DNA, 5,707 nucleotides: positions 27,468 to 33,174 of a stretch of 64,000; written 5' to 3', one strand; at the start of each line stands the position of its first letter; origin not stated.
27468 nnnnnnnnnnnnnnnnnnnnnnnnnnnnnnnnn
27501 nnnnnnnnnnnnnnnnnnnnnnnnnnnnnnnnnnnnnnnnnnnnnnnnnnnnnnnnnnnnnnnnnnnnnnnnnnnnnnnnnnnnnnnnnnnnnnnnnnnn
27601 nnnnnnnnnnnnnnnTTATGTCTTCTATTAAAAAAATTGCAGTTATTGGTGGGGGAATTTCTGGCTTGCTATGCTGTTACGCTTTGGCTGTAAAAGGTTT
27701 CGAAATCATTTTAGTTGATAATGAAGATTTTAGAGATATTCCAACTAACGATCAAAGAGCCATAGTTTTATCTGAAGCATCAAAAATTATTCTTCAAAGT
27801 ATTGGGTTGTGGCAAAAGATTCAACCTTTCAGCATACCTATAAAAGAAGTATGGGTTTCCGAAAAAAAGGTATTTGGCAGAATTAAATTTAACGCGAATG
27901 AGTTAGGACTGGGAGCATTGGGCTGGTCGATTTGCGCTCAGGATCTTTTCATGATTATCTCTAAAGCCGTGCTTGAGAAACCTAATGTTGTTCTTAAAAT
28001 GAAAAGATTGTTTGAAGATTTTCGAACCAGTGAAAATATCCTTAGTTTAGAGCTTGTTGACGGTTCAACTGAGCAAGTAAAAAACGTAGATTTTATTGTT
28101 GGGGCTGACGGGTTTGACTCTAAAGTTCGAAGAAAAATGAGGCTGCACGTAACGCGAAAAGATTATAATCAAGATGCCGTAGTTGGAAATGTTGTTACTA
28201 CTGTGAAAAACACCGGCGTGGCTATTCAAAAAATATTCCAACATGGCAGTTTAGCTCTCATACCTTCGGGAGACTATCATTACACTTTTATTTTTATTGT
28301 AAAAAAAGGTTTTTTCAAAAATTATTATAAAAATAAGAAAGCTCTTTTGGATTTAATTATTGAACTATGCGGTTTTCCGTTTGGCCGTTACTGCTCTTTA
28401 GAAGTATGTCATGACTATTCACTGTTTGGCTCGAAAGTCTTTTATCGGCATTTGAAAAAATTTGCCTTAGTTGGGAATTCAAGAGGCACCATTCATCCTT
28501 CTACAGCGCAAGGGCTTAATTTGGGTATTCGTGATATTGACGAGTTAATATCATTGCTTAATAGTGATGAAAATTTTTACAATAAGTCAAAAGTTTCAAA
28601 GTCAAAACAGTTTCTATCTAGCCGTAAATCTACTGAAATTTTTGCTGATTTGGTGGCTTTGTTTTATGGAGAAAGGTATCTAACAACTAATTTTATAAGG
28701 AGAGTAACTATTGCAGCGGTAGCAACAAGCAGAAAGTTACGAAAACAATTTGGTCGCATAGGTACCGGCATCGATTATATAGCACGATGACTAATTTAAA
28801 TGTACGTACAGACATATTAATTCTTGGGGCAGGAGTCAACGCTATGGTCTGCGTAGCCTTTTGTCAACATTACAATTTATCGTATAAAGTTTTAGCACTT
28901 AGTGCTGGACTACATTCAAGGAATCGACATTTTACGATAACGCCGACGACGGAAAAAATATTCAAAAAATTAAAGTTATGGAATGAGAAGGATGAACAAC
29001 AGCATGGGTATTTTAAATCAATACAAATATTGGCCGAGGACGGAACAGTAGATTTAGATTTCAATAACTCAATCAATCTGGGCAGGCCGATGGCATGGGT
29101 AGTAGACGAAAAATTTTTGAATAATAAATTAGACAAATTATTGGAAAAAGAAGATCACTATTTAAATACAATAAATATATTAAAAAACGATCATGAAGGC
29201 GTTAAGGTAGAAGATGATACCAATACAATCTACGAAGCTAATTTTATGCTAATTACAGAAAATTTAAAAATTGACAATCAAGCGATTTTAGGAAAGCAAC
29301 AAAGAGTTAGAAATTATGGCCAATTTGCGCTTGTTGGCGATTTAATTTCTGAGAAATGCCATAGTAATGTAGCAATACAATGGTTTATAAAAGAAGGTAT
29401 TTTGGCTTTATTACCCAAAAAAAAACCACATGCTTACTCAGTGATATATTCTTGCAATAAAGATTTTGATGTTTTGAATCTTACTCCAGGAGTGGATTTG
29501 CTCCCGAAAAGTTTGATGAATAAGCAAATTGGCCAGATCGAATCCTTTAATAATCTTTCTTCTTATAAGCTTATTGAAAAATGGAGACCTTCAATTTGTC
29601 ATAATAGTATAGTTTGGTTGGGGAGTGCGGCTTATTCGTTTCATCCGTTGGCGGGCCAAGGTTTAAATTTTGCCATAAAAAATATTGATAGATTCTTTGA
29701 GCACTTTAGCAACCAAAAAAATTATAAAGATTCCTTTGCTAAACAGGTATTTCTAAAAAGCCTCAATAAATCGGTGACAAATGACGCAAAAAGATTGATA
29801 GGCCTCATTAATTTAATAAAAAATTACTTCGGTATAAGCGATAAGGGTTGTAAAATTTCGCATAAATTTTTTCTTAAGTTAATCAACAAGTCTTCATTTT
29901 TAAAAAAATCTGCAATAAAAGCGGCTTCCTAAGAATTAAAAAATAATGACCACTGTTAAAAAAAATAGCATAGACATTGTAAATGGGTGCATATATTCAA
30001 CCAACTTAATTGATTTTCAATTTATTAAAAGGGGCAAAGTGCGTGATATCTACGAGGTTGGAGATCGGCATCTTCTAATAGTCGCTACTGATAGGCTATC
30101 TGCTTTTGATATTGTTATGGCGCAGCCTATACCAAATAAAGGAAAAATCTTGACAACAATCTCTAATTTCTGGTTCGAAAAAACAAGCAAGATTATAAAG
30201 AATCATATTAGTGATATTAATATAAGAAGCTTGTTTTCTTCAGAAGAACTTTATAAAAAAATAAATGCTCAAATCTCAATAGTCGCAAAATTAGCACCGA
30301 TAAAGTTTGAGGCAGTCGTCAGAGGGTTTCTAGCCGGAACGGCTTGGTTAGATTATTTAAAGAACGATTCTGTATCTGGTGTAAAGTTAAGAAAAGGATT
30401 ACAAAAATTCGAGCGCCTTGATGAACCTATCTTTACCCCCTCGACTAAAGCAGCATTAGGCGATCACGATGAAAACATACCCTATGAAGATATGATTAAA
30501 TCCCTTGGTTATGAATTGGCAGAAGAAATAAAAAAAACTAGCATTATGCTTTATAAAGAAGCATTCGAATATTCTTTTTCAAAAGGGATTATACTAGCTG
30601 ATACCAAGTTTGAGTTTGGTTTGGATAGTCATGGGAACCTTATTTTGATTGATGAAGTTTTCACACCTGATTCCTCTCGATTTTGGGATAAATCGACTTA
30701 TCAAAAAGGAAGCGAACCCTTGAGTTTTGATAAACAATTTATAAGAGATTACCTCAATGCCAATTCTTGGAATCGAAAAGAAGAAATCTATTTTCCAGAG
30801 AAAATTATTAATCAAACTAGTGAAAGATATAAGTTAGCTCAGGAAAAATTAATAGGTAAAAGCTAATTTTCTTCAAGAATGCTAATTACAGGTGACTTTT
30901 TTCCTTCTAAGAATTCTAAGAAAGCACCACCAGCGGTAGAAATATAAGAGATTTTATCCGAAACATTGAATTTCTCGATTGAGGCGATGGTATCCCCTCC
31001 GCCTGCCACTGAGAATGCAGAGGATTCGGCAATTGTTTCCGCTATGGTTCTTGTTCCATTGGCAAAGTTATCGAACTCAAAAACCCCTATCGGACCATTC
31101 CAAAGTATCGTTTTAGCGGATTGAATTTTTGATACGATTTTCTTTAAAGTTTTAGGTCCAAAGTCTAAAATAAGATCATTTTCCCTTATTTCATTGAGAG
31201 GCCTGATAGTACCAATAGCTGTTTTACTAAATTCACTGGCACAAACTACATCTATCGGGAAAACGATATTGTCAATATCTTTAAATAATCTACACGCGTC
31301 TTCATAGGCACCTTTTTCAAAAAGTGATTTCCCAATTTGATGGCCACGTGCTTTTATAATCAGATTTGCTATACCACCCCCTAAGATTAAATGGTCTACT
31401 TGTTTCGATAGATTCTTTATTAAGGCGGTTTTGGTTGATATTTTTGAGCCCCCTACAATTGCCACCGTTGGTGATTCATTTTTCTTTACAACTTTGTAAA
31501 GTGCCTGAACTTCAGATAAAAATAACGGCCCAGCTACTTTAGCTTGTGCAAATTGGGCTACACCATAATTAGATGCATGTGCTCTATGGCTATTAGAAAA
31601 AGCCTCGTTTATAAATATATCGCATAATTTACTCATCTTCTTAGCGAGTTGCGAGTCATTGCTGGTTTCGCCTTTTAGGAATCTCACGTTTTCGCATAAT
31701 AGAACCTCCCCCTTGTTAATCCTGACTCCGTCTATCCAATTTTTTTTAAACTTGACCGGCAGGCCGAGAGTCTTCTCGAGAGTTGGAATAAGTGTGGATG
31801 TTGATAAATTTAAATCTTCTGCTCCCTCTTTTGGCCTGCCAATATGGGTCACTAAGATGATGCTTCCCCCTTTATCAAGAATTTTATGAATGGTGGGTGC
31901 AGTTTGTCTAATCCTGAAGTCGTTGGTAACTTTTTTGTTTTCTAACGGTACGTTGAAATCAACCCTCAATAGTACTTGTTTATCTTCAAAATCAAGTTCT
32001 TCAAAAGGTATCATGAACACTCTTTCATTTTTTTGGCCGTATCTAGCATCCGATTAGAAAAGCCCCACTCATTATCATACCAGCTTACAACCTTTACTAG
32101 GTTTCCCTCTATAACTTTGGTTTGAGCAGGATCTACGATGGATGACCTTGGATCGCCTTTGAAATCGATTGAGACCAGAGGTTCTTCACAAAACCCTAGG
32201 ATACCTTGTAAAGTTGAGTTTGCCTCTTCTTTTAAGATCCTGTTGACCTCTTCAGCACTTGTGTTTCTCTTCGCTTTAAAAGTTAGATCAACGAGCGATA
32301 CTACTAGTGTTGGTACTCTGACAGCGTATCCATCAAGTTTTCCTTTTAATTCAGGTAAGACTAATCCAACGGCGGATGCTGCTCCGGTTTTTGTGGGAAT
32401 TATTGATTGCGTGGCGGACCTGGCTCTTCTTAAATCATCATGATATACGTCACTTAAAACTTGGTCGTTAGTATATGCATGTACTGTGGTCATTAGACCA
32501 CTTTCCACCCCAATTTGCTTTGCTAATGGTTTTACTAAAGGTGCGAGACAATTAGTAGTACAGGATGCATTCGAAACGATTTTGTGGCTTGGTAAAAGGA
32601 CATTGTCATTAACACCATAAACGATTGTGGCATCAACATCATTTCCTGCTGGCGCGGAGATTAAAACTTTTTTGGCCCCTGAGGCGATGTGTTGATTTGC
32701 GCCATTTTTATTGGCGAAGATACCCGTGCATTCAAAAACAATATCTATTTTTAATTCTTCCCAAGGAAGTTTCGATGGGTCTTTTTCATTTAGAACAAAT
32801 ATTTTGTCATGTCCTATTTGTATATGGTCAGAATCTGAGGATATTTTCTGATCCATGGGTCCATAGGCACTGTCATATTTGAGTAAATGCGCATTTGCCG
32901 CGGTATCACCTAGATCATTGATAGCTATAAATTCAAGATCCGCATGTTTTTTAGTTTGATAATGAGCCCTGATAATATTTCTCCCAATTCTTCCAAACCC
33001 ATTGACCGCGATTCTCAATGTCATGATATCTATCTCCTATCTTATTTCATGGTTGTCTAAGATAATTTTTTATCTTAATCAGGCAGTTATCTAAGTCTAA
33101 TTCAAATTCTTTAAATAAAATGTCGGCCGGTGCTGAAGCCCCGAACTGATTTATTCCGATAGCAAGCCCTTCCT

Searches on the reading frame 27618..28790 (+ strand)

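Call 29: search_protein_families(library=pfam, proteins=[window:27618-28790:+], max_evalue=0.00001)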
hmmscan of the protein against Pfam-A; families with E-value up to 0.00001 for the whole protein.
window:27618-28790:+ (390 aa): 1 family
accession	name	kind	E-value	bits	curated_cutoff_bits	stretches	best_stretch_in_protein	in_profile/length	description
PF01494.25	FAD_binding_3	-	6.6e-14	52.3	22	1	7-314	4-318/349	FAD binding domain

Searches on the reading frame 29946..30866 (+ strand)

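Call 29: search_protein_families(library=pfam, proteins=[window:29946-30866:+], max_evalue=0.00001)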
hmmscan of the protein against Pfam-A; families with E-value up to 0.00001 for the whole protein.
window:29946-30866:+ (306 aa): 1 family
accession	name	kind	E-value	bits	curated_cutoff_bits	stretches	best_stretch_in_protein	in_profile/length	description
PF01259.24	SAICAR_synt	-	6.3e-71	239.3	20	1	27-278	2-229/233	SAICAR synthetase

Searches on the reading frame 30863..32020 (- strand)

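Call 29: search_protein_families(library=pfam, proteins=[window:30863-32020:-], max_evalue=0.00001)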
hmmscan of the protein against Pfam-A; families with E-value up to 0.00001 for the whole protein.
window:30863-32020:- (385 aa): 1 family
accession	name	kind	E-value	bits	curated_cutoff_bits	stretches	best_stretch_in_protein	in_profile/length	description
PF00162.24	PGK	-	2.9e-130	435.1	27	1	7-374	2-379/379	Phosphoglycerate kinase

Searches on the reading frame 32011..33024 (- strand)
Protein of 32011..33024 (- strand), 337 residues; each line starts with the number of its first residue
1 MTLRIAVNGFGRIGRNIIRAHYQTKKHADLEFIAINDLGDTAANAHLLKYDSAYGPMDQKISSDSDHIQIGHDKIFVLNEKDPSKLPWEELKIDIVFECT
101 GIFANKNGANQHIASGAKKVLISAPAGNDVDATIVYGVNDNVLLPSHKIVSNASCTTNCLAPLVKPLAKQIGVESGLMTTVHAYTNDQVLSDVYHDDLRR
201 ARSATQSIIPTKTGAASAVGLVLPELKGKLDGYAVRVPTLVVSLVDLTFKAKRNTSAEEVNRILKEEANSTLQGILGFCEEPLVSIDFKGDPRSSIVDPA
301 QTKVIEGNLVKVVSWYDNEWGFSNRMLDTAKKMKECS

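Call 29: search_protein_families(library=pfam, proteins=[window:32011-33024:-], max_evalue=0.00001)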
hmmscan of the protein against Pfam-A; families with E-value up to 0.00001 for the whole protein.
window:32011-33024:- (337 aa): 2 families
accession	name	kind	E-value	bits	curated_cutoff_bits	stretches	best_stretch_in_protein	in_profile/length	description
PF02800.25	Gp_dh_C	-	9.3e-64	214.2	24.4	1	160-316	1-158/158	Glyceraldehyde 3-phosphate dehydrogenase, C-terminal domain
PF00044.30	Gp_dh_N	-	1.9e-34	118.4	31.7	1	4-105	2-100/101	Glyceraldehyde 3-phosphate dehydrogenase, NAD binding domain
